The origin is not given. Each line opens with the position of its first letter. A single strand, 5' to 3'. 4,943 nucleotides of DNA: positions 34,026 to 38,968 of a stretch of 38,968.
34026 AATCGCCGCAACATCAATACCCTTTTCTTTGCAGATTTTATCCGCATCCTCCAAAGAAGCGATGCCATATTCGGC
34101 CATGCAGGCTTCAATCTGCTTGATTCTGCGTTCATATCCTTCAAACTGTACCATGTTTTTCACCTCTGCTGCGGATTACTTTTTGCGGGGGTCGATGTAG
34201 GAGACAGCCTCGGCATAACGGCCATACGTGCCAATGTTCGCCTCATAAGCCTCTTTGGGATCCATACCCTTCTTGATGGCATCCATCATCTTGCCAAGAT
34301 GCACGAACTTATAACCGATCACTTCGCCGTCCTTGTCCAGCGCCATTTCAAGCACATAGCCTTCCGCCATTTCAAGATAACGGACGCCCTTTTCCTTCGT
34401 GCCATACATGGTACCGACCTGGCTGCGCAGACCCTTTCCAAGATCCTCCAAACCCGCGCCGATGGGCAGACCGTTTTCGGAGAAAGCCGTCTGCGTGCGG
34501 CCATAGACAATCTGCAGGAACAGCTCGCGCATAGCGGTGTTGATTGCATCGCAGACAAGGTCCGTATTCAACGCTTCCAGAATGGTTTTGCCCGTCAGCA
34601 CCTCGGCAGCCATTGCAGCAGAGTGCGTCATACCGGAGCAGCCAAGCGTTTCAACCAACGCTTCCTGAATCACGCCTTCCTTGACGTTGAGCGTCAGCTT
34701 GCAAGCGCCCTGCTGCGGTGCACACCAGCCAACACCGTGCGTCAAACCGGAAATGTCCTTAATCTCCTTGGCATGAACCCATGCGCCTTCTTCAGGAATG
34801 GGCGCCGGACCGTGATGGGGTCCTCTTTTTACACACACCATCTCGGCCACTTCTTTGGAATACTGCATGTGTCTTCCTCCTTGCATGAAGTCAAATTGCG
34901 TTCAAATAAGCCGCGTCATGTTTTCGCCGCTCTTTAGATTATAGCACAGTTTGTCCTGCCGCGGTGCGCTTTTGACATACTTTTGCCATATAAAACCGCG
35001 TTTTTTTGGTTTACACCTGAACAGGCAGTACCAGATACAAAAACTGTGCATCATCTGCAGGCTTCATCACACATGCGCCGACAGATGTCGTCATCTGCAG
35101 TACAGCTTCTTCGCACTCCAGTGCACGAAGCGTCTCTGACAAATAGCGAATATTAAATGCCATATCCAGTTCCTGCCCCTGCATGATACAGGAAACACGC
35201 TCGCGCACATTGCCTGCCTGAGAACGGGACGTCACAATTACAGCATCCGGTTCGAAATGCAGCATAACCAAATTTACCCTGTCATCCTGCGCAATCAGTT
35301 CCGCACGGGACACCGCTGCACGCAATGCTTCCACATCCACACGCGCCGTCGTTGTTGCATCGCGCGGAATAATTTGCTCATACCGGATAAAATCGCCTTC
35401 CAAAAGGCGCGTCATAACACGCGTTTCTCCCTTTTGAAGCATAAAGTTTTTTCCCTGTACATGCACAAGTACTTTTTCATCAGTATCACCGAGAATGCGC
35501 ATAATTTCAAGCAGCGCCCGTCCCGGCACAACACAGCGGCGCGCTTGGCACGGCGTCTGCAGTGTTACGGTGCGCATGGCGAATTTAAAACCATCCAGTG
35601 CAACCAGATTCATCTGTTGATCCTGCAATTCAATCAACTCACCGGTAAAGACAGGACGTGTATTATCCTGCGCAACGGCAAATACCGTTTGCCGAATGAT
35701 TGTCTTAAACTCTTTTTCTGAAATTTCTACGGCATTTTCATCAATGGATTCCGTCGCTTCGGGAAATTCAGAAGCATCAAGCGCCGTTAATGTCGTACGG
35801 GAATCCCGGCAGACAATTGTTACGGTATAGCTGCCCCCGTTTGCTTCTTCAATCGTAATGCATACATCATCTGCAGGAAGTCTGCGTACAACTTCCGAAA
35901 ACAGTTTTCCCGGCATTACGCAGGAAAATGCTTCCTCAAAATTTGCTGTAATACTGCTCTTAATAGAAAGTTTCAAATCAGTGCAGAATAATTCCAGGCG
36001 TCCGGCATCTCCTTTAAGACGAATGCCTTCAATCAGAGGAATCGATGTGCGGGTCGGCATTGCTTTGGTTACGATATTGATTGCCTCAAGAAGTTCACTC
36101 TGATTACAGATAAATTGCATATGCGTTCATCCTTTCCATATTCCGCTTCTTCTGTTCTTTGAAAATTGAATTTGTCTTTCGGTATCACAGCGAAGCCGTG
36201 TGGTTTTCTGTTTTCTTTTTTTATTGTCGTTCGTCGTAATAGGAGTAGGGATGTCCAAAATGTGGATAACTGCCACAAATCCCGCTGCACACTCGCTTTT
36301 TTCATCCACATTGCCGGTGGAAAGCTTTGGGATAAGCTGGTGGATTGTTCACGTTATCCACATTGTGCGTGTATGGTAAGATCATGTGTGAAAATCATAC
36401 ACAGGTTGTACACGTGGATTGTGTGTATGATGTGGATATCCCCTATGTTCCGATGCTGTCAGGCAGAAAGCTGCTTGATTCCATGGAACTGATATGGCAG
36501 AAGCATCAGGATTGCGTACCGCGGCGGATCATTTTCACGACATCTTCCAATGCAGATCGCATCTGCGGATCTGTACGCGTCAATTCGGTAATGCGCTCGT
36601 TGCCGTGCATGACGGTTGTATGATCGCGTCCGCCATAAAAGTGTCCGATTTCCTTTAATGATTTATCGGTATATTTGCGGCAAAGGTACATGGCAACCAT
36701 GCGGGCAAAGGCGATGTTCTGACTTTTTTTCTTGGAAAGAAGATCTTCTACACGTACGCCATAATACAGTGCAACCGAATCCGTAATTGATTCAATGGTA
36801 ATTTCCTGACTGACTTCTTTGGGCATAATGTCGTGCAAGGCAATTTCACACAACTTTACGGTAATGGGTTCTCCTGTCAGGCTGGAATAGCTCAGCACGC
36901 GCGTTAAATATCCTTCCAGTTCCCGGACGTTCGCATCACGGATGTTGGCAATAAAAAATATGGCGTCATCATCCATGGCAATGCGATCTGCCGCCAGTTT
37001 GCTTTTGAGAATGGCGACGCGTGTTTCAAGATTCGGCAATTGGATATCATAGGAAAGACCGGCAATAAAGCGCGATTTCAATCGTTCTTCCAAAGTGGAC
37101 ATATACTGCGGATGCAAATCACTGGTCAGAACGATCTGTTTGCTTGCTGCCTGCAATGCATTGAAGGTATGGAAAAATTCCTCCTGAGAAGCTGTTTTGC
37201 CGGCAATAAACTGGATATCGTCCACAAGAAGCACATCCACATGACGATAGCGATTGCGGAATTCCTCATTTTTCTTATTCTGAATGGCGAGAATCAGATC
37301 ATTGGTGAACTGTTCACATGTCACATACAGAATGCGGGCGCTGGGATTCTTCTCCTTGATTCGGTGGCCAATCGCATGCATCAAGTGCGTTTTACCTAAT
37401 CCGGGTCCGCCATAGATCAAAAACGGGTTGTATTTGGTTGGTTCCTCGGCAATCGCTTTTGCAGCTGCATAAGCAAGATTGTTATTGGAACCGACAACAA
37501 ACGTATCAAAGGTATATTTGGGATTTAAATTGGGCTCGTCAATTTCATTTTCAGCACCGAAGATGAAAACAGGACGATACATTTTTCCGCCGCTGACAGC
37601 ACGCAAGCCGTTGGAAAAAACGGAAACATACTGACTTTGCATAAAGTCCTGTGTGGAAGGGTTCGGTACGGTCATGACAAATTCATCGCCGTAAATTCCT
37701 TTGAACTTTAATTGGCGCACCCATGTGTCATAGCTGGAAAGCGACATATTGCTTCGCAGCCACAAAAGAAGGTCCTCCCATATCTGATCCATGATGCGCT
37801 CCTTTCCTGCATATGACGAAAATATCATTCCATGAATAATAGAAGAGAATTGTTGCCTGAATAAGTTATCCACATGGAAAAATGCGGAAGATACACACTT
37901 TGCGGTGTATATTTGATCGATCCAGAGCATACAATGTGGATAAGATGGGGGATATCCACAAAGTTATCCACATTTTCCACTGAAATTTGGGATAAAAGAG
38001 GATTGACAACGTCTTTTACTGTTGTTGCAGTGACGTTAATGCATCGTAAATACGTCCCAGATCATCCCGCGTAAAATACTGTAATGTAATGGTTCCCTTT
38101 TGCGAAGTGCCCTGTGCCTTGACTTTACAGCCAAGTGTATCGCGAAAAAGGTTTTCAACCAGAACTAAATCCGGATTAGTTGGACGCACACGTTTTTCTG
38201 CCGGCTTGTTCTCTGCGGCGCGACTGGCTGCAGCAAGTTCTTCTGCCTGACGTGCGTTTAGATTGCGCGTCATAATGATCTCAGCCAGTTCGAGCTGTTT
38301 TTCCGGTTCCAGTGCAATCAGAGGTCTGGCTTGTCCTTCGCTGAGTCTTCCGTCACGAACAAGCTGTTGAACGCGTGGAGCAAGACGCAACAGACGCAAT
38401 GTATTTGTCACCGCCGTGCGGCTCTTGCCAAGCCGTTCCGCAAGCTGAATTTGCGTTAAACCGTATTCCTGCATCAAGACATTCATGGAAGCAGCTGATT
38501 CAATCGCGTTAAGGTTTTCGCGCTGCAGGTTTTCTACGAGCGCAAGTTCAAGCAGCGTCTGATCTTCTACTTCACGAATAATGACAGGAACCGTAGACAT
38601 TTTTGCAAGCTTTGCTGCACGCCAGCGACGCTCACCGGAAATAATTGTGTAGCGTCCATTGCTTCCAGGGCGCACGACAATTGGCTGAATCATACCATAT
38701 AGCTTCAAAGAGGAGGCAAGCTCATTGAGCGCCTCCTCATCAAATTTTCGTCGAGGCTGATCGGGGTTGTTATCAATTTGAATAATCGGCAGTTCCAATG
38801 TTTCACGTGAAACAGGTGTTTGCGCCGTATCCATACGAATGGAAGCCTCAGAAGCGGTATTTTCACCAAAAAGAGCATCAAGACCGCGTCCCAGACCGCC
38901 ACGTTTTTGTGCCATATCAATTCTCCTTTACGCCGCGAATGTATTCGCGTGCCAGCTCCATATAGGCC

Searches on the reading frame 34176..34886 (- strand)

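Call 47: search_protein_families(library=pfam, proteins=[window:34176-34886:-], max_evalue=0.001)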
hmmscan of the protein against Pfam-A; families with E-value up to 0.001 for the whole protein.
window:34176-34886:- (236 aa): 1 family
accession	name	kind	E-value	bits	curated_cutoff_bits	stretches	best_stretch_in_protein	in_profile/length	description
PF01592.21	NifU_N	-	9.1e-05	23.1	22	1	61-119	37-95/127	NifU-like N terminal domain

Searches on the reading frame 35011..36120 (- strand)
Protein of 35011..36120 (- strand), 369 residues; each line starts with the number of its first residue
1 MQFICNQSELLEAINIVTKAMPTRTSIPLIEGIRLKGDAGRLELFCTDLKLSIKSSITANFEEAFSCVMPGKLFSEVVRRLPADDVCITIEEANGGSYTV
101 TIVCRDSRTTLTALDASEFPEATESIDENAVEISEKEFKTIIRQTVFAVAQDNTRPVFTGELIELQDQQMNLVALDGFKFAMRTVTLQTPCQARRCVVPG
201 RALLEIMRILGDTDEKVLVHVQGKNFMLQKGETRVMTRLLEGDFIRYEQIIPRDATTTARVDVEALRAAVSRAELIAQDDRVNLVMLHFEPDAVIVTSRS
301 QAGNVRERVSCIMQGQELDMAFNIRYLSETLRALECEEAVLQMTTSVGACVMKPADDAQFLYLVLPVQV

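Call 47: search_protein_families(library=pfam, proteins=[window:35011-36120:-], max_evalue=0.001)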
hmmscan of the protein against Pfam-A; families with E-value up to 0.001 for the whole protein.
window:35011-36120:- (369 aa): 3 families
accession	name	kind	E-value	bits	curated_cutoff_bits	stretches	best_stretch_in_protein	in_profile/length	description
PF00712.24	DNA_pol3_beta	-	2e-34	118.7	24.4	2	1-121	1-118/120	DNA polymerase III beta subunit, N-terminal domain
PF02767.21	DNA_pol3_beta_2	-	3e-29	102.1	27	1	132-244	1-114/116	DNA polymerase III beta subunit, central domain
PF02768.20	DNA_pol3_beta_3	-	3e-24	85.6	27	1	249-367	2-120/121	DNA polymerase III beta subunit, C-terminal domain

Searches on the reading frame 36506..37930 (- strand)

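Call 47: search_protein_families(library=pfam, proteins=[window:36506-37930:-], max_evalue=0.001)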
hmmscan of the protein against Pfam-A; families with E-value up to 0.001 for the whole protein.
window:36506-37930:- (474 aa): 11 families
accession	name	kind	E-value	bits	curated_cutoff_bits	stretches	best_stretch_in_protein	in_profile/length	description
PF00308.24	Bac_DnaA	-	2.2e-67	226.7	23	1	135-294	1-161/162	Bacterial DnaA ATPAse domain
PF08299.17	Bac_DnaA_C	-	2.2e-28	98.5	31.5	1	379-447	1-69/69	Bacterial dnaA protein helix-turn-helix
PF01695.23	IstB_IS21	-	7.5e-09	35.9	24.1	1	171-272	96-194/238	IstB-like ATP binding protein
PF00004.35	AAA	-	4.9e-07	30.7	21.2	1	171-260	2-96/131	ATPase family associated with various cellular activities (AAA)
PF11638.13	DnaA_N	-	5.7e-06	26.4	24.6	1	49-103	2-57/65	DnaA N-terminal domain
PF13173.12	AAA_14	-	3.6e-05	24.2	27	1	168-288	3-115/129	AAA domain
PF13401.12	AAA_22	-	0.00013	22.7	27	0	170-221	8-59/130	AAA domain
PF00910.28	RNA_helicase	-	0.00015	22.7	21.5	1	171-255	2-70/105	RNA helicase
PF13245.12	AAA_19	-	0.00035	21.2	25.1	0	162-205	6-49/134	AAA domain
PF13191.12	AAA_16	-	0.00039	21.4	32.6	0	166-256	24-120/167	AAA ATPase domain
PF07693.20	KAP_NTPase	-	0.00082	19.1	20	0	151-312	3-107/293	KAP family P-loop domain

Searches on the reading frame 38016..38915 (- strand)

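Call 47: search_protein_families(library=pfam, proteins=[window:38016-38915:-], max_evalue=0.001)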
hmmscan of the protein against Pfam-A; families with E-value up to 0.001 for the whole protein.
window:38016-38915:- (299 aa): 4 families
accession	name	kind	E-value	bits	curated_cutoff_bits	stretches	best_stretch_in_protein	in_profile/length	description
PF02195.25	ParB_N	-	7.8e-35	119.3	26.3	1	40-131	4-95/95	ParB N-terminal domain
PF17762.8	HTH_ParB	-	4.5e-32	110.7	22.6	1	133-230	1-99/102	ParB HTH domain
PF13412.12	HTH_24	-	0.00024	21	21.9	1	145-174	10-39/48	Winged helix-turn-helix DNA-binding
PF01381.28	HTH_3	-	0.00044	20.7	23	0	148-170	5-27/55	Helix-turn-helix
